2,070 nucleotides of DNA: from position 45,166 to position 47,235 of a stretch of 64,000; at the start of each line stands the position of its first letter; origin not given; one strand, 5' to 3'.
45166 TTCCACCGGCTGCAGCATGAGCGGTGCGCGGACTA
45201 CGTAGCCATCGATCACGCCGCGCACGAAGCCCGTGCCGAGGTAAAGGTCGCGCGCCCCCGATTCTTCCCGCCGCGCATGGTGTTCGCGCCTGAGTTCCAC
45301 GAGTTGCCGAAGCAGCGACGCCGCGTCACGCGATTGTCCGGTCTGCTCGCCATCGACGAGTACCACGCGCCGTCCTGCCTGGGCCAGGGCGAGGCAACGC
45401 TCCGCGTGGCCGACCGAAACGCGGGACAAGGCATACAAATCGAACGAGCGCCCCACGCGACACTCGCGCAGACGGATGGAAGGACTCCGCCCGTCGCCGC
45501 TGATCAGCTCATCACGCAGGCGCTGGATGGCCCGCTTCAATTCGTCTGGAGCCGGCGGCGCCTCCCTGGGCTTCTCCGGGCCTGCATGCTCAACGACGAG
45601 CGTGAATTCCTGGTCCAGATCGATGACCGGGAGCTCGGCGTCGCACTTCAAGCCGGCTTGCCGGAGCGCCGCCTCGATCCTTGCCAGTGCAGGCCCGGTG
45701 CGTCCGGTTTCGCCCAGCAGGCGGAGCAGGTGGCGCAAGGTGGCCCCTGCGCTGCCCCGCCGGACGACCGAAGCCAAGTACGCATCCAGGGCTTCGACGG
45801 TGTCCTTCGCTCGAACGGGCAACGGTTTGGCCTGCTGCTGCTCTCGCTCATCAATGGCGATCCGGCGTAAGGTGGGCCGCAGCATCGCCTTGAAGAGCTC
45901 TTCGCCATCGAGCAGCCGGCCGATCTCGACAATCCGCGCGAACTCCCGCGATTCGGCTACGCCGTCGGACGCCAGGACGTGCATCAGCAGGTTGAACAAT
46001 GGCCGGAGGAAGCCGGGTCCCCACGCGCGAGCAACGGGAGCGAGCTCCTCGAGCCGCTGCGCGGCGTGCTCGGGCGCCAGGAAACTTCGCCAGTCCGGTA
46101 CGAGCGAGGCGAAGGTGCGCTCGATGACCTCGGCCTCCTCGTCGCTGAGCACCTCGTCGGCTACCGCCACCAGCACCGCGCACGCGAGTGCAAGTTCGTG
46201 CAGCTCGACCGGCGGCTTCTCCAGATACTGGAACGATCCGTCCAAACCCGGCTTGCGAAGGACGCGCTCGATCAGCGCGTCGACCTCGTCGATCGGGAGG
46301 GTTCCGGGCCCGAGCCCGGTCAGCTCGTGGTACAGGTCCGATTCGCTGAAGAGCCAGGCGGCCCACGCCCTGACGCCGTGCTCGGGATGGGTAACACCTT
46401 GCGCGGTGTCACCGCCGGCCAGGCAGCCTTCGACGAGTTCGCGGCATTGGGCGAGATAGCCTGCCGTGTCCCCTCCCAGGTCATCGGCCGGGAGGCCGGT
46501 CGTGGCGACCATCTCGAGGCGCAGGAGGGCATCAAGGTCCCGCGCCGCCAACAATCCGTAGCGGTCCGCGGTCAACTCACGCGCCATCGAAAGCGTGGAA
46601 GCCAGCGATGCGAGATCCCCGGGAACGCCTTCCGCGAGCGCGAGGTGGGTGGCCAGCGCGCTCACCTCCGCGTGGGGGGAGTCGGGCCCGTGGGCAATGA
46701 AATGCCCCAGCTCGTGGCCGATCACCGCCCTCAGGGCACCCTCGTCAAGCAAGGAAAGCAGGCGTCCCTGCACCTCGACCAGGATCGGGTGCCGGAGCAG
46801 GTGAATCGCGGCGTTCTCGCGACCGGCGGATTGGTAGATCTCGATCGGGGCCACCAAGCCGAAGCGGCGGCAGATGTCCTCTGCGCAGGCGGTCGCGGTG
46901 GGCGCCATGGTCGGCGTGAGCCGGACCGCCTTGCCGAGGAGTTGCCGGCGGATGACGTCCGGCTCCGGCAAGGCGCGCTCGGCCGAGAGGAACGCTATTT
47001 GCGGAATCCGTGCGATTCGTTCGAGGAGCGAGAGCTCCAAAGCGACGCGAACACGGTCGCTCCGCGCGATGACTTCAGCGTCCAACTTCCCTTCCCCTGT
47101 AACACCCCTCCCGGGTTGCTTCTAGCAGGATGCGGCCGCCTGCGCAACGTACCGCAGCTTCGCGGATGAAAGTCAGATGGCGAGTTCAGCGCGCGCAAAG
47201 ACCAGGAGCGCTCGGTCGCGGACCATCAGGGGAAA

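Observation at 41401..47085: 1894-aa single-ORF helicase-nuclease with an N-terminal M48-like peptidase and TerB-like modules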

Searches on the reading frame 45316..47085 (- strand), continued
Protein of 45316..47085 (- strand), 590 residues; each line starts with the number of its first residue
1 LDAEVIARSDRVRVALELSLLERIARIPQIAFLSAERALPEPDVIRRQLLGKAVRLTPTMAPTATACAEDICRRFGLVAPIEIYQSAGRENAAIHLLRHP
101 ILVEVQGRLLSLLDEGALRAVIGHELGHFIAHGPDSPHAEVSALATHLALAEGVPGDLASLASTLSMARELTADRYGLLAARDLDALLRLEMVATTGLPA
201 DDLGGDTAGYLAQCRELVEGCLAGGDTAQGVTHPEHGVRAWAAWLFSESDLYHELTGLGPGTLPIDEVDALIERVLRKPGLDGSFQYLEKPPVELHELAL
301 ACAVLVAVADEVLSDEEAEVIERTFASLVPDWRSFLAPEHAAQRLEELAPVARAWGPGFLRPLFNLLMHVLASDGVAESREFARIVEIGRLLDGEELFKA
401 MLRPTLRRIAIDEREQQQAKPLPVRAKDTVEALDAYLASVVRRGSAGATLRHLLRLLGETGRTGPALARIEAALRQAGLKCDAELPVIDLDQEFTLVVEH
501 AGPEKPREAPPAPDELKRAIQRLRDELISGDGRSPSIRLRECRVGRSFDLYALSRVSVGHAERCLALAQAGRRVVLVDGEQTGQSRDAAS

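Call 103: find_homologous_proteins(query=A5, max_evalue=0.00001)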
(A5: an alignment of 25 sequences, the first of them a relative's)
Query A5 (25 sequences) (400 aa, profile of the alignment): 2364 proteins with E <= 0.00001 among 8000 candidates; the best 120 are listed.
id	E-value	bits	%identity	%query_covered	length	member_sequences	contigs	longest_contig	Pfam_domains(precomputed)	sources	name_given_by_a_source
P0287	6.0e-190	649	53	100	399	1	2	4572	PF01435.25,PF05099.19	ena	-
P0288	9.3e-189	645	55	100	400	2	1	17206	PF01435.25,PF05099.19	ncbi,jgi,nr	ncbi:MAG: M48 family metalloprotease [Gammaproteobacteria bacterium]|nr:M48 family metalloprotease [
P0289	5.0e-188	643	56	100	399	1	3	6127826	PF01435.25,PF05099.19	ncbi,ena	-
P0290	5.7e-188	643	54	100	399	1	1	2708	PF01435.25,PF05099.19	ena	-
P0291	5.9e-188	643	58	98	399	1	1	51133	PF01435.25,PF05099.19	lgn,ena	-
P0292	5.9e-188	643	55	100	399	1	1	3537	PF01435.25,PF05099.19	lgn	-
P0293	7.6e-188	642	53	100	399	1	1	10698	PF01435.25,PF05099.19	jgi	jgi:tellurite resistance protein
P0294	8.0e-188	642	56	100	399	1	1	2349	PF01435.25,PF05099.19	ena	-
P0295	8.0e-188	642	57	100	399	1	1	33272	PF01435.25,PF05099.19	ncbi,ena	-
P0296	8.4e-188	642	53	100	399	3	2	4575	PF01435.25,PF05099.19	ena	-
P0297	8.6e-188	642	57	100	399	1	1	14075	PF01435.25,PF05099.19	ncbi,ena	-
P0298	8.9e-188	642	54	100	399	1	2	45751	PF01435.25,PF05099.19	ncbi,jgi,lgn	ncbi:MAG: tellurite resistance protein [Parasphingorhabdus sp.]|jgi:tellurite resistance protein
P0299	9.8e-188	642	57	98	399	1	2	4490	PF01435.25,PF05099.19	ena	-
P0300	1.0e-187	642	53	100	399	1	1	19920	PF01435.25,PF05099.19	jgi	jgi:tellurite resistance protein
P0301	1.2e-187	642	53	100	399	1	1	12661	PF01435.25,PF05099.19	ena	-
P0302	1.3e-187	642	53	100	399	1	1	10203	PF01435.25,PF05099.19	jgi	jgi:tellurite resistance protein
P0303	1.4e-187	642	53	100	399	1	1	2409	PF01435.25,PF05099.19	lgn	-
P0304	1.7e-187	641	57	100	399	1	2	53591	PF01435.25,PF05099.19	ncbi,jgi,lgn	-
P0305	1.7e-187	641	53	100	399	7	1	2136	PF01435.25,PF05099.19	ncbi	-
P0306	1.9e-187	641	53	100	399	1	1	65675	PF01435.25,PF05099.19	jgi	jgi:tellurite resistance protein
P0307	2.0e-187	641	53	100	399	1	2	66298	PF01435.25,PF05099.19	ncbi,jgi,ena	jgi:tellurite resistance protein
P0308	2.5e-187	641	53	100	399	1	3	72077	PF01435.25,PF05099.19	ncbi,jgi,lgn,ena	jgi:tellurite resistance protein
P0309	2.8e-187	641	53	100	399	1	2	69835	PF01435.25,PF05099.19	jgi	jgi:tellurite resistance protein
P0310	3.3e-187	640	56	100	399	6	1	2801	PF01435.25,PF05099.19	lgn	-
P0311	3.4e-187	640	56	100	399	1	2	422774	PF01435.25,PF05099.19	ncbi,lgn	-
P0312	3.7e-187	640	53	100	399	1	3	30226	PF01435.25,PF05099.19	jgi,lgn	jgi:tellurite resistance protein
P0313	3.8e-187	640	56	100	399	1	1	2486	PF01435.25,PF05099.19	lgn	-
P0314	4.8e-187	640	56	100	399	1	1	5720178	PF01435.25,PF05099.19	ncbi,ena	-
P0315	5.3e-187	640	52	100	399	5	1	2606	PF01435.25,PF05099.19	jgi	-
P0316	5.3e-187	640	58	100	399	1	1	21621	PF01435.25,PF05099.19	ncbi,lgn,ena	-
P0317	7.4e-187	639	56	100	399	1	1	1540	PF01435.25,PF05099.19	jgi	-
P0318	1.0e-186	639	54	100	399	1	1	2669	PF01435.25,PF05099.19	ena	-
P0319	1.1e-186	639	53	100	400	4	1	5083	PF01435.25,PF05099.19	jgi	jgi:tellurite resistance protein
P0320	1.1e-186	639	57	98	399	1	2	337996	PF01435.25,PF05099.19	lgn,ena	-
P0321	1.2e-186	639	57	100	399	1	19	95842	PF01435.25,PF05099.19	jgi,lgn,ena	-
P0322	1.3e-186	638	57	100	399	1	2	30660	PF01435.25,PF05099.19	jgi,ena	-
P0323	1.5e-186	638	57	100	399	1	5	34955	PF01435.25,PF05099.19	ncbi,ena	-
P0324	1.5e-186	638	57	100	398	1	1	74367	PF01435.25,PF05099.19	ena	-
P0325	1.6e-186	638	58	98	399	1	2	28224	PF01435.25,PF05099.19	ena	-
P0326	1.7e-186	638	56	100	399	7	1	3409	PF01435.25,PF05099.19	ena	-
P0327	2.1e-186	638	54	100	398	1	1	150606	PF01435.25,PF05099.19,PF04391.18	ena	-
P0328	2.1e-186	638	54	100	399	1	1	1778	PF01435.25,PF05099.19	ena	-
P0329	2.3e-186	638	57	98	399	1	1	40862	PF01435.25,PF05099.19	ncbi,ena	-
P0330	2.4e-186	638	52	100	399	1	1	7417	PF01435.25,PF05099.19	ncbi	ncbi:MAG: M48 family metallopeptidase [Pseudomonadota bacterium]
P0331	2.6e-186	637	55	100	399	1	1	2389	PF01435.25,PF05099.19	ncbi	-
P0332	2.8e-186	637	57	98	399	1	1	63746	PF01435.25,PF05099.19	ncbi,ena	-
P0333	3.0e-186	637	56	100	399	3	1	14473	PF01435.25,PF05099.19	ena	-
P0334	3.0e-186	637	55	100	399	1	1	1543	PF01435.25,PF05099.19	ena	-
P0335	3.3e-186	637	53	100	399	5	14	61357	PF01435.25,PF05099.19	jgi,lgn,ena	jgi:tellurite resistance protein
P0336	4.2e-186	637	56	100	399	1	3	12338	PF01435.25,PF05099.19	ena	-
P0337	4.3e-186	637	55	100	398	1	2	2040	PF01435.25,PF05099.19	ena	-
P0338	4.5e-186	637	56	100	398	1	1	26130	PF01435.25,PF05099.19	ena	-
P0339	4.8e-186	637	57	100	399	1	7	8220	PF01435.25,PF05099.19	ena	-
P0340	5.1e-186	636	53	100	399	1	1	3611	PF01435.25,PF05099.19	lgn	-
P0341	6.1e-186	636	56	100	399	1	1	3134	PF01435.25,PF05099.19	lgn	-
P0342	6.5e-186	636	57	98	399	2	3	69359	PF01435.25,PF05099.19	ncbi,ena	-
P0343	6.6e-186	636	57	100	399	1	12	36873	PF01435.25,PF05099.19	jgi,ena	-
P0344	6.6e-186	636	55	100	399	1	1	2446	PF01435.25,PF05099.19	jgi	-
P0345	7.0e-186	636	57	100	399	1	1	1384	PF01435.25,PF05099.19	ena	-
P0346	7.3e-186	636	51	100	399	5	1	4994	PF01435.25,PF05099.19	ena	-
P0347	8.2e-186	636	58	100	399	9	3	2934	PF01435.25,PF05099.19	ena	-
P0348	9.8e-186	636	55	100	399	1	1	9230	PF01435.25,PF05099.19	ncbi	-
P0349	1.3e-185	635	58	98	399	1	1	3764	PF01435.25,PF05099.19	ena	-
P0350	1.4e-185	635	54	100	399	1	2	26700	PF01435.25,PF05099.19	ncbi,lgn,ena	-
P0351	1.5e-185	635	57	98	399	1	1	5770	PF01435.25,PF05099.19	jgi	-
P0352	1.5e-185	635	53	100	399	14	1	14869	PF01435.25,PF05099.19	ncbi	-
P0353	1.6e-185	635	55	100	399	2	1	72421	PF01435.25,PF05099.19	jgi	-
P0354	1.6e-185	635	55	100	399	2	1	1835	PF01435.25,PF05099.19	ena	-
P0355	1.6e-185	635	54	100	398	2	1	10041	PF01435.25,PF05099.19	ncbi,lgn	-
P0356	1.7e-185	635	57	100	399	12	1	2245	PF01435.25,PF05099.19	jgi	-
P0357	1.8e-185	635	58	98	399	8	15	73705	PF01435.25,PF05099.19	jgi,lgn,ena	-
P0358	1.9e-185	635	55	100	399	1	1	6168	PF01435.25,PF05099.19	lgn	-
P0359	2.5e-185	634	54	100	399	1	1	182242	PF01435.25,PF05099.19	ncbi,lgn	-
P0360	2.9e-185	634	55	100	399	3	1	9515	PF01435.25,PF05099.19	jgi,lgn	-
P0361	3.2e-185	634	57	98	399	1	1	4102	PF01435.25,PF05099.19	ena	-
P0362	3.3e-185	634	57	98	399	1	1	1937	PF01435.25,PF05099.19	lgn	-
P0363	3.4e-185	634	55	100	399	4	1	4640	PF01435.25,PF05099.19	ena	-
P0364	3.4e-185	634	56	100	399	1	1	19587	PF01435.25,PF05099.19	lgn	-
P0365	4.1e-185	633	56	100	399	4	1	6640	PF01435.25,PF05099.19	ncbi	-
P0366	4.1e-185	633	54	100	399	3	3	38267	PF01435.25,PF05099.19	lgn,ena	-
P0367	4.8e-185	633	56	100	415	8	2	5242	PF01435.25,PF05099.19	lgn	-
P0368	5.1e-185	633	55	100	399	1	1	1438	PF01435.25,PF05099.19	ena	-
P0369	5.3e-185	633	54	100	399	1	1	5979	PF01435.25,PF05099.19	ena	-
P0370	5.3e-185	633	54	100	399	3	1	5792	PF01435.25,PF05099.19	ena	-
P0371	5.3e-185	633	55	100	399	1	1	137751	PF01435.25,PF05099.19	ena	-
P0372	5.4e-185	633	55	100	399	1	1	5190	PF01435.25,PF05099.19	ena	-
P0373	5.6e-185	633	55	100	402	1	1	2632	PF01435.25,PF05099.19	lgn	-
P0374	5.8e-185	633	55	100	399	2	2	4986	PF01435.25,PF05099.19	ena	-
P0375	6.0e-185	633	57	98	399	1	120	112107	PF01435.25,PF05099.19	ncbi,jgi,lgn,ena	-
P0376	6.3e-185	633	58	98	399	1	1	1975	PF01435.25,PF05099.19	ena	-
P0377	7.9e-185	633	55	100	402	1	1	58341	PF01435.25,PF05099.19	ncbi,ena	-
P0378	9.0e-185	632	55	100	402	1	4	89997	PF01435.25,PF05099.19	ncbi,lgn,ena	-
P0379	9.5e-185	632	54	100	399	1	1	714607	PF01435.25,PF05099.19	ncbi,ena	-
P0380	9.8e-185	632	55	100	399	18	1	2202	PF01435.25,PF05099.19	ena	-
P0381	1.0e-184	632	56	100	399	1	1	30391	PF01435.25,PF05099.19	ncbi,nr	ncbi:hypothetical protein AB833_23440 [Chromatiales bacterium (ex Bugula neritina AB1)]|nr:hypotheti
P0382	1.1e-184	632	55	100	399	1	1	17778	PF01435.25,PF05099.19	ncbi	-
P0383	1.1e-184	632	52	100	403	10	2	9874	PF01435.25,PF05099.19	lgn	-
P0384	1.1e-184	632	55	98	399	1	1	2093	PF01435.25,PF05099.19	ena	-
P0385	1.2e-184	632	57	99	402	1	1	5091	PF01435.25,PF05099.19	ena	-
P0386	1.5e-184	632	55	100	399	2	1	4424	PF01435.25,PF05099.19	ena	-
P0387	1.5e-184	632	54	100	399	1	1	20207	PF01435.25,PF05099.19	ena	-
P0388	1.5e-184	632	56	100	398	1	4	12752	PF01435.25,PF05099.19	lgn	-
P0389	1.8e-184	631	55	100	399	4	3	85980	PF01435.25,PF05099.19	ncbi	-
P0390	2.3e-184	631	56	100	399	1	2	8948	PF01435.25,PF05099.19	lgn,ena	-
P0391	2.6e-184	631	52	100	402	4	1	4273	PF01435.25,PF05099.19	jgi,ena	-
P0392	2.7e-184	631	56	100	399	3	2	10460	PF01435.25,PF05099.19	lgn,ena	-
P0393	3.0e-184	631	54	100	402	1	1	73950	PF01435.25,PF05099.19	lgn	-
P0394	3.1e-184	631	55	100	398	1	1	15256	PF01435.25,PF05099.19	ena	-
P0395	3.5e-184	630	57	100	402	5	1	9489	PF01435.25,PF05099.19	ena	-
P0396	3.7e-184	630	52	100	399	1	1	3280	PF01435.25,PF05099.19,PF04391.18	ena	-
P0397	4.1e-184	630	57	98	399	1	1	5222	PF01435.25,PF05099.19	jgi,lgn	-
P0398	4.2e-184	630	55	98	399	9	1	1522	PF01435.25,PF05099.19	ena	-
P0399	4.3e-184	630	54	98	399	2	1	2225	PF01435.25,PF05099.19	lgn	-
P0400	4.7e-184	630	54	98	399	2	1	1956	PF01435.25,PF05099.19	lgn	-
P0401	5.0e-184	630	56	100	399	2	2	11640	PF01435.25,PF05099.19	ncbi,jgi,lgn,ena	jgi:tellurite resistance protein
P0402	5.2e-184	630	57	98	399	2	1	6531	PF01435.25,PF05099.19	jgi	-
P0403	5.3e-184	630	58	100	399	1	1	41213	PF01435.25,PF05099.19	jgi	jgi:tellurite resistance protein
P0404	6.0e-184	630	54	100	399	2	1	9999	PF01435.25,PF05099.19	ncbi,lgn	-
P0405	6.3e-184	630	55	100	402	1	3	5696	PF01435.25,PF05099.19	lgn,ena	-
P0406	6.3e-184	630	55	100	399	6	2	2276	PF01435.25,PF05099.19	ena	-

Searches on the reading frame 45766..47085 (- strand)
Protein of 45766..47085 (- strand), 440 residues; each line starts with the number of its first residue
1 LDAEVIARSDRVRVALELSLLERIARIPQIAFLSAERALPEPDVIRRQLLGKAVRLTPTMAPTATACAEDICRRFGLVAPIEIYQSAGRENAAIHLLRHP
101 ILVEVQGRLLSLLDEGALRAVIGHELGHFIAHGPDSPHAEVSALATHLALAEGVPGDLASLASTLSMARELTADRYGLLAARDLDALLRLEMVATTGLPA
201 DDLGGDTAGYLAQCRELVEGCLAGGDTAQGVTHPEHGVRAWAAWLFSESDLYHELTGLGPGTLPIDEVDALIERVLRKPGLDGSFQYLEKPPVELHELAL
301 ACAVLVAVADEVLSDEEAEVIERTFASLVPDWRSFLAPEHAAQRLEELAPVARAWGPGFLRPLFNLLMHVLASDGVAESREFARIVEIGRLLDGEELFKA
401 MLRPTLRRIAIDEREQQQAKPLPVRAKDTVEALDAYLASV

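Call 24: find_homologous_proteins(query=window:45766-47085:-, max_evalue=0.001)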
Query window:45766-47085:- (440 aa): 31 proteins with E <= 0.001 among 8000 candidates.
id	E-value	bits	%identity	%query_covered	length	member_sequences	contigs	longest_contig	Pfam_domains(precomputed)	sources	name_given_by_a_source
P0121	5.1e-124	433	50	98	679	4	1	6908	PF01435.25,PF05099.19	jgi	jgi:hypothetical protein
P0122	1.0e-116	409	47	98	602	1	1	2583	-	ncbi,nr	ncbi:MAG TPA: hypothetical protein PK156_48135, partial [Polyangium sp.]|nr:hypothetical protein [Po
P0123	1.8e-115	405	53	83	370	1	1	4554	PF01435.25,PF05099.19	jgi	jgi:hypothetical protein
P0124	1.8e-107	378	47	98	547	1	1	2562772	PF01435.25,PF05099.19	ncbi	ncbi:MAG: hypothetical protein QM739_09360 [Propionivibrio sp.]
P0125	5.9e-107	377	47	98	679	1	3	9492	PF01435.25,PF13195.12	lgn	-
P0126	1.6e-100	356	47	98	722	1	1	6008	PF05099.19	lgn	-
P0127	9.8e-100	353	47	90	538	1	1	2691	PF01435.25,PF05099.19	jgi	-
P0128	7.2e-99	350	51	81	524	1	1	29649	-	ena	-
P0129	6.0e-87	311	47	81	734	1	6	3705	PF01435.25,PF13195.12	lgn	-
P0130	1.3e-72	264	45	73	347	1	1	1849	PF01435.25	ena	-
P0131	6.3e-70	255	50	59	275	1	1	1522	PF01435.25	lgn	-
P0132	1.3e-67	247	49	64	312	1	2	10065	PF01435.25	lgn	-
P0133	3.3e-66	243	47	63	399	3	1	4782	PF01435.25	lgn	-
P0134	2.3e-56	210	52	52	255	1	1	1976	PF01435.25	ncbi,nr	ncbi:MAG: M48 family metalloprotease, partial [Polyangiaceae bacterium]|nr:M48 family metalloproteas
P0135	2.7e-54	203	44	61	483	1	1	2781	PF01435.25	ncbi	-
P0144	4.1e-11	61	34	46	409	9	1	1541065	PF01435.25,PF10263.16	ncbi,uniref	ncbi:SprT-like domain-containing protein [Variovorax sp. RB3P1]|uniref:SprT-like domain-containing p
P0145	3.3e-10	58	32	52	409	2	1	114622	PF01435.25,PF10263.16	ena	-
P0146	8.7e-10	57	28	66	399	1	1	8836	PF01435.25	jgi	jgi:Zn-dependent protease with chaperone function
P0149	5.7e-9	54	25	55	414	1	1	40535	PF01435.25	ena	-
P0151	1.1e-4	40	28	53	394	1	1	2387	PF01435.25,PF10263.16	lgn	-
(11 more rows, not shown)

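Call 26: find_encoding_contigs(protein=P0124, flank=10000, max_places=2)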
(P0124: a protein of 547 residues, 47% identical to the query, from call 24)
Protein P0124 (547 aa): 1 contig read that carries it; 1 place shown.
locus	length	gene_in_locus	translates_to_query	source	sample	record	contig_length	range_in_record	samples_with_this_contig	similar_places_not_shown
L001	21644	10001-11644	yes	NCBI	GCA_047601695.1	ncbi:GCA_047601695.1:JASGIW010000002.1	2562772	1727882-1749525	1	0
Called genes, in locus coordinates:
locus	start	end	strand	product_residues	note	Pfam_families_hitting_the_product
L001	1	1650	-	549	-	PF06826:Asp-Al_Ex, PF02080:TrkA_C, PF06826:Asp-Al_Ex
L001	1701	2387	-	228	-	PF13353:Fer4_12, PF04055:Radical_SAM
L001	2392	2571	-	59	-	PF13597:NRDD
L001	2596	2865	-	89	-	PF13597:NRDD (weak)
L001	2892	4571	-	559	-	PF13597:NRDD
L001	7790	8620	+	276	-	PF02867:Ribonuc_red_lgC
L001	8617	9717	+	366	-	PF00268:Ribonuc_red_sm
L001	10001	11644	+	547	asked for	PF05099:TerB (faint), PF01435:Peptidase_M48 (faint)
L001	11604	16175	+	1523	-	PF13195:DUF4011, PF13086:AAA_11 (weak), PF13087:AAA_12, PF18741:MTES_1575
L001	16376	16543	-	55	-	-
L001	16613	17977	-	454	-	PF18443:Tli4_N, PF18426:Tli4_C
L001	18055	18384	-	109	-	-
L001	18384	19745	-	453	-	PF07819:PGAP1 (faint)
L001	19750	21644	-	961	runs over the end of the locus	PF05954:Phage_GPD, PF04717:Phage_base_V, PF13296:T6SS_Vgr, PF10106:DUF2345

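Call 27: find_encoding_contigs(protein=P0149, flank=8000, max_places=2)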
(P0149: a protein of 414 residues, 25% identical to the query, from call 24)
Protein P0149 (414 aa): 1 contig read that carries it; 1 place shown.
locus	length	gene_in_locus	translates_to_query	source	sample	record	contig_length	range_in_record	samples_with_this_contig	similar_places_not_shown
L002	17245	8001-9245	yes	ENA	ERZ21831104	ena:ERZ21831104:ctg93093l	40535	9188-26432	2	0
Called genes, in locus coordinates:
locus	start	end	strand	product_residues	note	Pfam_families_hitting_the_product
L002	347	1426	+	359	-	PF00294:PfkB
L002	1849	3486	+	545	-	PF00474:SSF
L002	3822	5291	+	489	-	PF01011:PQQ (faint), PF13360:PQQ_2, PF13570:Beta-prop_ACSF4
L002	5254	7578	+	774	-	PF13360:PQQ_2 (faint), PF11721:Malectin, PF12819:Malectin_like (weak)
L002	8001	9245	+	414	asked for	PF01435:Peptidase_M48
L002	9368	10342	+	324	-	PF01073:3Beta_HSD, PF01370:Epimerase, PF02719:Polysacc_synt_2, PF04321:RmlD_sub_bind, PF05368:NmrA (weak), PF07993:NAD_binding_4 (faint), PF13460:NAD_binding_10, PF16363:GDP_Man_Dehyd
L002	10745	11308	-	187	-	PF12762:DDE_Tnp_IS1595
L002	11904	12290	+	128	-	-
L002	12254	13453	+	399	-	PF13751:DDE_Tnp_1_6 (weak)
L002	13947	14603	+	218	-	PF00072:Response_reg, PF00196:GerE, PF08281:Sigma70_r4_2 (weak)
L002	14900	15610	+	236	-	PF18845:baeRF_family3, PF18848:baeRF_family6 (faint), PF18849:baeRF_family7 (faint)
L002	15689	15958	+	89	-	-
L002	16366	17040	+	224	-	PF13441:Gly-zipper_YMGG, PF13488:Gly-zipper_Omp, PF00691:OmpA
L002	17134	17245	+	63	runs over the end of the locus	PF28077:THIVI_2564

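Call 28: find_encoding_contigs(protein=P0146, flank=8000, max_places=2)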
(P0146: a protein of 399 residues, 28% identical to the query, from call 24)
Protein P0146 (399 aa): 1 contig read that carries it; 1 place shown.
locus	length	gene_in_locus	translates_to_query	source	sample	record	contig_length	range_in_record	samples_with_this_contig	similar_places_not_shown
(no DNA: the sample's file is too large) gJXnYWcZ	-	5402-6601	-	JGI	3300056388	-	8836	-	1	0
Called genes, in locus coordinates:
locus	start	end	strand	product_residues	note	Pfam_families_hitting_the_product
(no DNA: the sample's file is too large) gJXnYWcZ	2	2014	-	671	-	?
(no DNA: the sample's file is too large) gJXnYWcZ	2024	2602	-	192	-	PF02622:DUF179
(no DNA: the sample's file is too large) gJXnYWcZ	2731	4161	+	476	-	PF18458:XPB_DRD, PF00270:DEAD, PF04851:ResIII, PF16203:ERCC3_RAD25_C, PF00271:Helicase_C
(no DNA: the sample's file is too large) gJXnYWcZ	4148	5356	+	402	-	PF05626:DUF790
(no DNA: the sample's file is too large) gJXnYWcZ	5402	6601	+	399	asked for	PF01435:Peptidase_M48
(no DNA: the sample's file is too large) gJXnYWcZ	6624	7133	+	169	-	-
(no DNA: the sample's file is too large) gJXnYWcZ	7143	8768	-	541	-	-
